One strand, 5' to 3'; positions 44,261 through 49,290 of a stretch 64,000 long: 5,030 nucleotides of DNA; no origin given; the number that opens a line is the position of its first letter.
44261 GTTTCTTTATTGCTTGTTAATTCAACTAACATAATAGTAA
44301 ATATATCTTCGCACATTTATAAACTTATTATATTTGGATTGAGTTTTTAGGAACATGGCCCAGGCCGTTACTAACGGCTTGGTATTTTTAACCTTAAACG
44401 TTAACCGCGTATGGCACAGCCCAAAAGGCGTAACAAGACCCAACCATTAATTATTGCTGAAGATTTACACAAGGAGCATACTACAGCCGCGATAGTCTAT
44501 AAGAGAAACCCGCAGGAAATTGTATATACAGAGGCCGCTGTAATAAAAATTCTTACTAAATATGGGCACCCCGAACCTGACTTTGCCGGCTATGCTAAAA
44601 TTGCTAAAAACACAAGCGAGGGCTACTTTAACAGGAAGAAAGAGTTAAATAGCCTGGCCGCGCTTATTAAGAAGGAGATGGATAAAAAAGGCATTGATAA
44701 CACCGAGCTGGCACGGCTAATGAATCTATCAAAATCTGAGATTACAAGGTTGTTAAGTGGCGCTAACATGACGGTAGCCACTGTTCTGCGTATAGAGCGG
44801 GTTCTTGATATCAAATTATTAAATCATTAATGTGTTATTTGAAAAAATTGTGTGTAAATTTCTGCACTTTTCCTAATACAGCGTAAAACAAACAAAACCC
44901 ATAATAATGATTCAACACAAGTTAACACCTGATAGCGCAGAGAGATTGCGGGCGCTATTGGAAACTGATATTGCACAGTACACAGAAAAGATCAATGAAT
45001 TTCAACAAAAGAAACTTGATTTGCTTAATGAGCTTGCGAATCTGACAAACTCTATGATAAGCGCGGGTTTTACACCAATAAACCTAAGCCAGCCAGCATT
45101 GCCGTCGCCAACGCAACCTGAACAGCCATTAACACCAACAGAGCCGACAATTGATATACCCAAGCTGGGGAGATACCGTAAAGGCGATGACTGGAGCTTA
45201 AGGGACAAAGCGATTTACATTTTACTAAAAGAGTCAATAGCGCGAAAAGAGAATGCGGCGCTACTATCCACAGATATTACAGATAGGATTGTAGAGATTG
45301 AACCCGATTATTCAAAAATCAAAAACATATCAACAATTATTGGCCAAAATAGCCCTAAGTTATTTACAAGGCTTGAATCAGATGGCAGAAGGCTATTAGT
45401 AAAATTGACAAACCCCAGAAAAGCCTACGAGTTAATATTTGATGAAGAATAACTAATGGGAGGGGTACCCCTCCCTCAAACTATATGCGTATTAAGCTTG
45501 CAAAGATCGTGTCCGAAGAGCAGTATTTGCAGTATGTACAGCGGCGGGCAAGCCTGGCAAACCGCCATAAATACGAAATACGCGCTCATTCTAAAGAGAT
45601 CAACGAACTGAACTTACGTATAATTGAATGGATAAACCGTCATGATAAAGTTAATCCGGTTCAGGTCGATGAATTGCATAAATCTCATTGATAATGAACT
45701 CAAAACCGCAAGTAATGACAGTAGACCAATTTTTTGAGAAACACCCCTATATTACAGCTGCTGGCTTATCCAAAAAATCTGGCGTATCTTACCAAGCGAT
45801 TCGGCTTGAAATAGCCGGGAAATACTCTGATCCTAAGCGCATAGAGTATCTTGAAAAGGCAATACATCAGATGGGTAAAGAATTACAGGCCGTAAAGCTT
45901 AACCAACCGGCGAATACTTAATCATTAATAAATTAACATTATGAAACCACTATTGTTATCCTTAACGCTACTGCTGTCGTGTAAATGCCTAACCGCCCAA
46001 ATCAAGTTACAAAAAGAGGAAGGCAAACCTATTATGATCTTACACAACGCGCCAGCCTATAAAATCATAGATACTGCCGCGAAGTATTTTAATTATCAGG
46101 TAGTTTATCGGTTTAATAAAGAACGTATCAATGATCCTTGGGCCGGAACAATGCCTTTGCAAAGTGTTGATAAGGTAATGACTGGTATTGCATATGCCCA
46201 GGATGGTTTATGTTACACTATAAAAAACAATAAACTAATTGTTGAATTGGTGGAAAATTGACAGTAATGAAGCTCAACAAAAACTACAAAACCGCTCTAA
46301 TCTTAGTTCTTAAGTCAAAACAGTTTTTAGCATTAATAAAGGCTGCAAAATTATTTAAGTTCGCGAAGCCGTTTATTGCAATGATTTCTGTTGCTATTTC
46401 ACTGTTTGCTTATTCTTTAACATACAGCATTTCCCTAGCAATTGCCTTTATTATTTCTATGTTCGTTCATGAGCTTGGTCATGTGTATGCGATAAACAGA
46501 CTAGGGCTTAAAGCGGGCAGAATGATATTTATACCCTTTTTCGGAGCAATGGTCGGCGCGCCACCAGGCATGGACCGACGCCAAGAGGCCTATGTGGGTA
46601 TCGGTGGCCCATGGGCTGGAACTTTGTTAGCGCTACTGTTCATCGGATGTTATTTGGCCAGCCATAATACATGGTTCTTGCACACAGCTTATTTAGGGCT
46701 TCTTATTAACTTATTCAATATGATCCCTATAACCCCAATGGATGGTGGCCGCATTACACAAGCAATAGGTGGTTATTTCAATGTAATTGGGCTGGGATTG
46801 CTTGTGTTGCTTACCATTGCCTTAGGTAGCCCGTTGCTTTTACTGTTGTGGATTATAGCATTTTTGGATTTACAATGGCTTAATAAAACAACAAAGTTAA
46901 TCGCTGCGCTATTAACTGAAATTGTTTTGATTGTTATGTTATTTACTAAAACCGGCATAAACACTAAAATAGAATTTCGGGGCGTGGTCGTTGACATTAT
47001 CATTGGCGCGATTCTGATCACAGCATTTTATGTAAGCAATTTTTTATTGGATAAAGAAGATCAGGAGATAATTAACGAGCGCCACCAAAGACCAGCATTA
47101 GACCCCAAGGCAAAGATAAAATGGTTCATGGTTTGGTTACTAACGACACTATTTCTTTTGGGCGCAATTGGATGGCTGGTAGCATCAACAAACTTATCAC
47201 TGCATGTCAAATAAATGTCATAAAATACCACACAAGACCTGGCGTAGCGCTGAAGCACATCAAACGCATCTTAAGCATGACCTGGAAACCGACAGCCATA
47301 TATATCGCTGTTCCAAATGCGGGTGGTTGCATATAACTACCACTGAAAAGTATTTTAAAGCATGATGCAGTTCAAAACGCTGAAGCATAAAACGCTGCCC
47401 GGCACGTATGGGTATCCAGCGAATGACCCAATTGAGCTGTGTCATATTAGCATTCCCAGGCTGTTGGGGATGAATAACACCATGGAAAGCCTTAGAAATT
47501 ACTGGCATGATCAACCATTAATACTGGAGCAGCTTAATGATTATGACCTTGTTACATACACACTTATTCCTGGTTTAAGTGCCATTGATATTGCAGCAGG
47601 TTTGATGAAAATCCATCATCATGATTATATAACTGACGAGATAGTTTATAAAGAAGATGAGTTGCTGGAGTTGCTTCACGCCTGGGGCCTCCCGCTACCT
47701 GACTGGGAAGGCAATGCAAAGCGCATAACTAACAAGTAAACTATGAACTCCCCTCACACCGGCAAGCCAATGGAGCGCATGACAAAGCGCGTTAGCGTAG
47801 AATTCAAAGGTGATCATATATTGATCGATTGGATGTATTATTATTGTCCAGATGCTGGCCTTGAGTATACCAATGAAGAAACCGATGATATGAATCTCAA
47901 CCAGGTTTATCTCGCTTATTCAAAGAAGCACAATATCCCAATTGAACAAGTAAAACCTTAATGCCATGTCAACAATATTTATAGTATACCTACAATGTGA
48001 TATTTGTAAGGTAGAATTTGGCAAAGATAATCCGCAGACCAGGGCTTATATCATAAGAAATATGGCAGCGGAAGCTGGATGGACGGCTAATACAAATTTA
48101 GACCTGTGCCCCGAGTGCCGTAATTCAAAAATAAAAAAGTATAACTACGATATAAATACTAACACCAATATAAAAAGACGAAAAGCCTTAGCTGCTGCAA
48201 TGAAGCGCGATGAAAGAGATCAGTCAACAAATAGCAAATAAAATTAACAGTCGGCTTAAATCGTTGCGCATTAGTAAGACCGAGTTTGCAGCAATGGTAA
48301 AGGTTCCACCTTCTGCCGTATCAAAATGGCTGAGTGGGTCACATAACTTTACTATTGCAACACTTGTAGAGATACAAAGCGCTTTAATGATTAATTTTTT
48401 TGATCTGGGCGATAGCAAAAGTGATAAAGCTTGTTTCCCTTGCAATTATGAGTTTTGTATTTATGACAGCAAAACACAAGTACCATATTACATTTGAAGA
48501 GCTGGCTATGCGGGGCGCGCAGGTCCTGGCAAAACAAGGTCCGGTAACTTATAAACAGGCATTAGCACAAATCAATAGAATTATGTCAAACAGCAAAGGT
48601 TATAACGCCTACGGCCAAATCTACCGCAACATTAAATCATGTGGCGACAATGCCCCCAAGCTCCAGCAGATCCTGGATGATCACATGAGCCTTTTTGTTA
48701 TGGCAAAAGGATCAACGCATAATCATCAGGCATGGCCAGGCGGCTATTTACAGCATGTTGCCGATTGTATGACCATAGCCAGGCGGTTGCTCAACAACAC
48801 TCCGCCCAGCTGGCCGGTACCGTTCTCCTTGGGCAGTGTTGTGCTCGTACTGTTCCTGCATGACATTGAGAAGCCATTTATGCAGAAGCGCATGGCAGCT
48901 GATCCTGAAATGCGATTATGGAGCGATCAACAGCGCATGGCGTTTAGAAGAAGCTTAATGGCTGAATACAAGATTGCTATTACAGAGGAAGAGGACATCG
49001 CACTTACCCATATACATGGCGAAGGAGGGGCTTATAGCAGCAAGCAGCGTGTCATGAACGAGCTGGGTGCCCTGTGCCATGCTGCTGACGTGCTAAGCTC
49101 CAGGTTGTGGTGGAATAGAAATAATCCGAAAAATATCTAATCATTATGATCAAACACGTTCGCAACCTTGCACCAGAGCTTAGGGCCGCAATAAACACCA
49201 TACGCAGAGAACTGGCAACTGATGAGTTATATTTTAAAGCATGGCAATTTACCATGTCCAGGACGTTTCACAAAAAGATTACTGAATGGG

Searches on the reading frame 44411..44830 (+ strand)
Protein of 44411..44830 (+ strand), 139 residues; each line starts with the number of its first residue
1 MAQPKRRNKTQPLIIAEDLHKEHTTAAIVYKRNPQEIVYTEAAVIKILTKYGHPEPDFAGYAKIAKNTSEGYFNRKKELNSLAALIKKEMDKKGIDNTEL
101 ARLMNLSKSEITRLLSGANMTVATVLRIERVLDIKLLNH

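Call 43: search_protein_families(library=pfam, proteins=[window:44411-44830:+], max_evalue=0.01)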
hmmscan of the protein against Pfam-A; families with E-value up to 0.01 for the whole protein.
window:44411-44830:+ (139 aa): 3 families
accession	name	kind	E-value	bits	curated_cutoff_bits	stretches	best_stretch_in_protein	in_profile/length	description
PF01381.28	HTH_3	-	1.4e-07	31.9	23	1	86-136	1-52/55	Helix-turn-helix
PF13443.12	HTH_26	-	1.6e-06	28.7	22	1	86-135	2-53/63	Cro/C1-type HTH DNA-binding domain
PF13560.12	HTH_31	-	0.0015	19.2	27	1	82-133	2-55/64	Helix-turn-helix domain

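Call 66: search_protein_families(library=phrogs, proteins=[window:44411-44830:+], max_evalue=0.001)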
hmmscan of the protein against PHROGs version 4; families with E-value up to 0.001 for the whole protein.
window:44411-44830:+ (139 aa): 8 families
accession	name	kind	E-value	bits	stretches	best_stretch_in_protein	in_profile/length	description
phrog_1373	-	transcription regulation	2.7e-07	31.7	1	71-136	54-119/166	transcriptional regulator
phrog_925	-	DNA, RNA and nucleotide metabolism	9.7e-05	23.1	1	84-118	7-41/67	HTH DNA binding protein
phrog_4583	-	transcription regulation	9.8e-05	23.3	1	80-127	9-57/81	transcriptional repressor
phrog_8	-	transcription regulation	0.00019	22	1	72-134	67-130/346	transcriptional regulator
phrog_3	-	transcription regulation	0.00026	21.9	1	73-135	80-141/430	transcriptional repressor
phrog_2439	-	transcription regulation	0.00029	20.8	1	84-135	10-62/367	transcriptional regulator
phrog_1468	-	transcription regulation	0.00032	21.3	1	75-120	1-46/67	transcriptional repressor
phrog_1728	-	transcription regulation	0.00069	19.6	0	82-132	4-55/380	transcriptional regulator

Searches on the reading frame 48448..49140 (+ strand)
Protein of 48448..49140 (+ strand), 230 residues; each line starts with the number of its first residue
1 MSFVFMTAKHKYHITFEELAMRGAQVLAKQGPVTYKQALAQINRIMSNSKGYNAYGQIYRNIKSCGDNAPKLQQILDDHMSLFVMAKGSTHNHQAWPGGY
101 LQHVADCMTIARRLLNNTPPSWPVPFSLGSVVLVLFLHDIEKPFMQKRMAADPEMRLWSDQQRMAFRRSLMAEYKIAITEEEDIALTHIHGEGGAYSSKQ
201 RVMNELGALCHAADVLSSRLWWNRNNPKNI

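Call 44: search_protein_families(library=pfam, proteins=[window:48448-49140:+], max_evalue=0.01)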
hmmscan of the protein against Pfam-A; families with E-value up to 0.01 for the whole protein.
window:48448-49140:+ (230 aa): 0 families

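Call 66: search_protein_families(library=phrogs, proteins=[window:48448-49140:+], max_evalue=0.001)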
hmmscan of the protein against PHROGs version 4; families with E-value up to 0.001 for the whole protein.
window:48448-49140:+ (230 aa): 1 family
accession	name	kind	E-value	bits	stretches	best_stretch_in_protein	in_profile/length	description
phrog_5889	-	unknown function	3.1e-06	27.7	1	74-220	39-195/242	-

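Call 73: find_homologous_proteins(query=window:48448-49140:+, max_evalue=0.001)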
Query window:48448-49140:+ (230 aa): 255 proteins with E <= 0.001 among 463 candidates; the best 120 are listed.
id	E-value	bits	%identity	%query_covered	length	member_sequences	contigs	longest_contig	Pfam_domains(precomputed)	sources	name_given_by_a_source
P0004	2.9e-154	529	100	100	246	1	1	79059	-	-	-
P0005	5.6e-134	463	90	96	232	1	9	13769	-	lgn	-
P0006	2.3e-72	261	68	76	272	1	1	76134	-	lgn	-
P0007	3.5e-71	258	66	78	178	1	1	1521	-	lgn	-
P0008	8.0e-70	253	65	77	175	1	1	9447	-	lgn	-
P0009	7.3e-68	247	63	77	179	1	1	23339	-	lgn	-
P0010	2.3e-67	245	63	75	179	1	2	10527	-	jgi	jgi:hypothetical protein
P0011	3.6e-67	244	66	74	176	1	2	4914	-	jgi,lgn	-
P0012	3.7e-66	241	65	75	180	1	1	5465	-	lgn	-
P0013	2.1e-64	235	61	75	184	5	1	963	-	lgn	-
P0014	3.8e-64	235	60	75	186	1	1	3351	-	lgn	-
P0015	7.8e-64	234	63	75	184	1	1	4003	-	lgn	-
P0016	2.6e-63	232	61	75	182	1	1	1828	-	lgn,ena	-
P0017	2.3e-62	229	62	74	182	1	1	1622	-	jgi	jgi:hypothetical protein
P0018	2.8e-62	228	61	74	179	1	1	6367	-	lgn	-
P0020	1.1e-61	226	60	74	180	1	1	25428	-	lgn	-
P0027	1.2e-55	207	56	74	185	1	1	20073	-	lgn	-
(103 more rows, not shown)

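Call 74: find_encoding_contigs(protein=P0005, flank=10000, max_places=6)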
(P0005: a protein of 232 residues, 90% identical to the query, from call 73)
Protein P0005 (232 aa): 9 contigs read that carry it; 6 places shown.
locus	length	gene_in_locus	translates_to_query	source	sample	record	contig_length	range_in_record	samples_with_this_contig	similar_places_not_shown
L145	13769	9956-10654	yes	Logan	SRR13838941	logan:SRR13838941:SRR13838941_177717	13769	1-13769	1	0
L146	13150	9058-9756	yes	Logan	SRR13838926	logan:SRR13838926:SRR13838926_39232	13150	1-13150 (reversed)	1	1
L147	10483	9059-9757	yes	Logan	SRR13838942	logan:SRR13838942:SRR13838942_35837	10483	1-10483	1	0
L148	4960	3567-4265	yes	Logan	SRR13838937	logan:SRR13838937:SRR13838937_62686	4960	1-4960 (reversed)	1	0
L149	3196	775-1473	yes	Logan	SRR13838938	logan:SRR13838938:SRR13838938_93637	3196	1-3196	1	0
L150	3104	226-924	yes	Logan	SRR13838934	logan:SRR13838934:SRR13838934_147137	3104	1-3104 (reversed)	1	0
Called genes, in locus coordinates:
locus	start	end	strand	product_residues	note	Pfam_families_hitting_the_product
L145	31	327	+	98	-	-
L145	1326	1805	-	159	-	-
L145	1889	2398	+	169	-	-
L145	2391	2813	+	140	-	-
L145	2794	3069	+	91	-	-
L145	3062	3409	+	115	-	-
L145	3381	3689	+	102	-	-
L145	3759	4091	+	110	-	-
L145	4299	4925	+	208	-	-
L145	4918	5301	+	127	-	-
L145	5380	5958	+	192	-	-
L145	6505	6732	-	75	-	-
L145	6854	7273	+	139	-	PF01381:HTH_3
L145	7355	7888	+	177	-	-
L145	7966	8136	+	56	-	-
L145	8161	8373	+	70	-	-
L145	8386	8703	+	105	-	-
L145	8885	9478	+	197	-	PF07638:Sigma70_ECF, PF04542:Sigma70_r2, PF08281:Sigma70_r4_2, PF04545:Sigma70_r4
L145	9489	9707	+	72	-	-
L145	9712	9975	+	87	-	-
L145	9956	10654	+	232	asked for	-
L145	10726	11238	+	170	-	-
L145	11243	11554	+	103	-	-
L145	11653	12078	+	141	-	-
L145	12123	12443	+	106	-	-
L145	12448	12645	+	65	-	-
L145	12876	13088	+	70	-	-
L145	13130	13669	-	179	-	-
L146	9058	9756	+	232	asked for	-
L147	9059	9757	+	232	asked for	-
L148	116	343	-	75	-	-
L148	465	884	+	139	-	PF01381:HTH_3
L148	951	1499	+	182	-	-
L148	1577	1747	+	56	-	-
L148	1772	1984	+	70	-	-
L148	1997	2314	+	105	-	-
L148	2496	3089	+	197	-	PF07638:Sigma70_ECF, PF04542:Sigma70_r2, PF08281:Sigma70_r4_2, PF04545:Sigma70_r4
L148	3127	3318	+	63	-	-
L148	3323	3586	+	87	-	-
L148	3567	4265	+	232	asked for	-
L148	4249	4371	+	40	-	-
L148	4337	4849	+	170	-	-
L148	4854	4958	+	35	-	?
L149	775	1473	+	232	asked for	-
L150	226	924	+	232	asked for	-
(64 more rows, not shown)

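Call 75: find_encoding_contigs(protein=P0006, flank=10000, max_places=3)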
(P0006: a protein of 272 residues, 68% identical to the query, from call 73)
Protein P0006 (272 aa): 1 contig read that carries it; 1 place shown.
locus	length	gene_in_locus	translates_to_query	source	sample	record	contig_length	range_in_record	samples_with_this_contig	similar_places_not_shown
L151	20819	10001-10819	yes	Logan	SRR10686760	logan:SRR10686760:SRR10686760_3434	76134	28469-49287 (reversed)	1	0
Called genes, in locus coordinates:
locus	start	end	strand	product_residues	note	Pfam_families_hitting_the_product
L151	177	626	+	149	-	-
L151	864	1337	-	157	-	-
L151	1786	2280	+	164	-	-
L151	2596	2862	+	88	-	-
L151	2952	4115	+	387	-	-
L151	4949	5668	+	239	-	-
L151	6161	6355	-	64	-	-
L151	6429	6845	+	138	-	PF13744:HTH_37 (weak), PF01381:HTH_3 (weak)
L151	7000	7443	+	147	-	-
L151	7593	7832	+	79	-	-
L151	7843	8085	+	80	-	-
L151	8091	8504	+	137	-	-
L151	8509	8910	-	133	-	-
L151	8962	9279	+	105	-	-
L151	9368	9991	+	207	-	-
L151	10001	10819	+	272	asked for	-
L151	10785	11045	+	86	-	-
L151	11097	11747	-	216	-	-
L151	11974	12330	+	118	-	-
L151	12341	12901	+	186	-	-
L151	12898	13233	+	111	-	-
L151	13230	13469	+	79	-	-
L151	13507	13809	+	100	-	-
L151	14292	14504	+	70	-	-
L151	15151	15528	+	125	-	-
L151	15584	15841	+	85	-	-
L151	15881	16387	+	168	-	-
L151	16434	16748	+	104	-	-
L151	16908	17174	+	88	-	-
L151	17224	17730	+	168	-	-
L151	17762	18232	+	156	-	PF21977:DUF6926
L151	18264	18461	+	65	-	-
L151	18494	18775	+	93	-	-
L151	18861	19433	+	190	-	-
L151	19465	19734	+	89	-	-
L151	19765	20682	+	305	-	-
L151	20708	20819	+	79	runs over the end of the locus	-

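Call 83: find_encoding_contigs(protein=P0020, flank=10000, max_places=2)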
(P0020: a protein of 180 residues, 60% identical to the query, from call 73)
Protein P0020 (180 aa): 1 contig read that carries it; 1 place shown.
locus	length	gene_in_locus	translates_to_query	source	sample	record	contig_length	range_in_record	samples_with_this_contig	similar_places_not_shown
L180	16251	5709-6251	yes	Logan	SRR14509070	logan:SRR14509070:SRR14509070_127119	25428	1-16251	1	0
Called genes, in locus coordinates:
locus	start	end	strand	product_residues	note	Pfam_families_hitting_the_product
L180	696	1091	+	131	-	PF01381:HTH_3, PF13443:HTH_26 (weak)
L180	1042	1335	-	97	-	-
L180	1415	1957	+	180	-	PF06908:YpsA (weak)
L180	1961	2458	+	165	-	-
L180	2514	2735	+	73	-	-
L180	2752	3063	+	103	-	-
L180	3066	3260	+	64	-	-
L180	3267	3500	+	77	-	-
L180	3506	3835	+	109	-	PF13443:HTH_26 (weak)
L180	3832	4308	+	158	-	-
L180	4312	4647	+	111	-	-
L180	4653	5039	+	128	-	-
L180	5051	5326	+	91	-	-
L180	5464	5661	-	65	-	-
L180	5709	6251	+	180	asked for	-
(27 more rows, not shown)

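Call 84: find_encoding_contigs(protein=P0009, flank=10000, max_places=2)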
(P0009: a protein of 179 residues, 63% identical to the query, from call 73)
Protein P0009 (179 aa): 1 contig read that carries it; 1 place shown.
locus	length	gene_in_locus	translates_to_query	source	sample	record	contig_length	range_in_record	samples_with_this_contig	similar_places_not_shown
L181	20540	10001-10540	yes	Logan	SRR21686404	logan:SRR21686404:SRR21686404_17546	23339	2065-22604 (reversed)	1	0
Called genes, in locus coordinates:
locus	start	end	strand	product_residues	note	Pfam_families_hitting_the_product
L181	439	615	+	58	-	-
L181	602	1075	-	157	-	-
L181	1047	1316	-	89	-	-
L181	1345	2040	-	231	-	PF00657:Lipase_GDSL, PF13472:Lipase_GDSL_2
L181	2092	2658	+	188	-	-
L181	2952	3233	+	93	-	-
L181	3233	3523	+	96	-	-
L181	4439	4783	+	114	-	-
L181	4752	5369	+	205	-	-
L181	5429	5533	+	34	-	-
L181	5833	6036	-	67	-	-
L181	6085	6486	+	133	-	PF13560:HTH_31 (faint), PF01381:HTH_3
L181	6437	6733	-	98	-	-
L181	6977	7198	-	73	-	-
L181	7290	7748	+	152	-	-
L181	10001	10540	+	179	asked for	-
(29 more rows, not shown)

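Call 85: find_encoding_contigs(protein=P0027, flank=10000, max_places=2)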
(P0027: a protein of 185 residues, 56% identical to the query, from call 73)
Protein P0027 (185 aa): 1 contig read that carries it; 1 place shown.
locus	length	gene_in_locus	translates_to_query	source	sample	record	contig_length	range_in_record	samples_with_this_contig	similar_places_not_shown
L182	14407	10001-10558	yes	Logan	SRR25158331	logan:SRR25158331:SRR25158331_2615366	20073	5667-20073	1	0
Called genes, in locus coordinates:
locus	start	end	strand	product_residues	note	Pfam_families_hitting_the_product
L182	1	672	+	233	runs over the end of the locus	-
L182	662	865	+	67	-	-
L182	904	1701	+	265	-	PF25283:DUF7873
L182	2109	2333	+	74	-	-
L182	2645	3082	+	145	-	-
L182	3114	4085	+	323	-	PF02163:Peptidase_M50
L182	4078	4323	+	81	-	-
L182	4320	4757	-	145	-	-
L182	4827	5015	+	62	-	-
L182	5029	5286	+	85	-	-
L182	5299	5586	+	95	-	-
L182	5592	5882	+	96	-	-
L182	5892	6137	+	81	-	-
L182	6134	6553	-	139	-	PF13744:HTH_37, PF01381:HTH_3, PF13443:HTH_26 (weak)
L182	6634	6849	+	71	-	-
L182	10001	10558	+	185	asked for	-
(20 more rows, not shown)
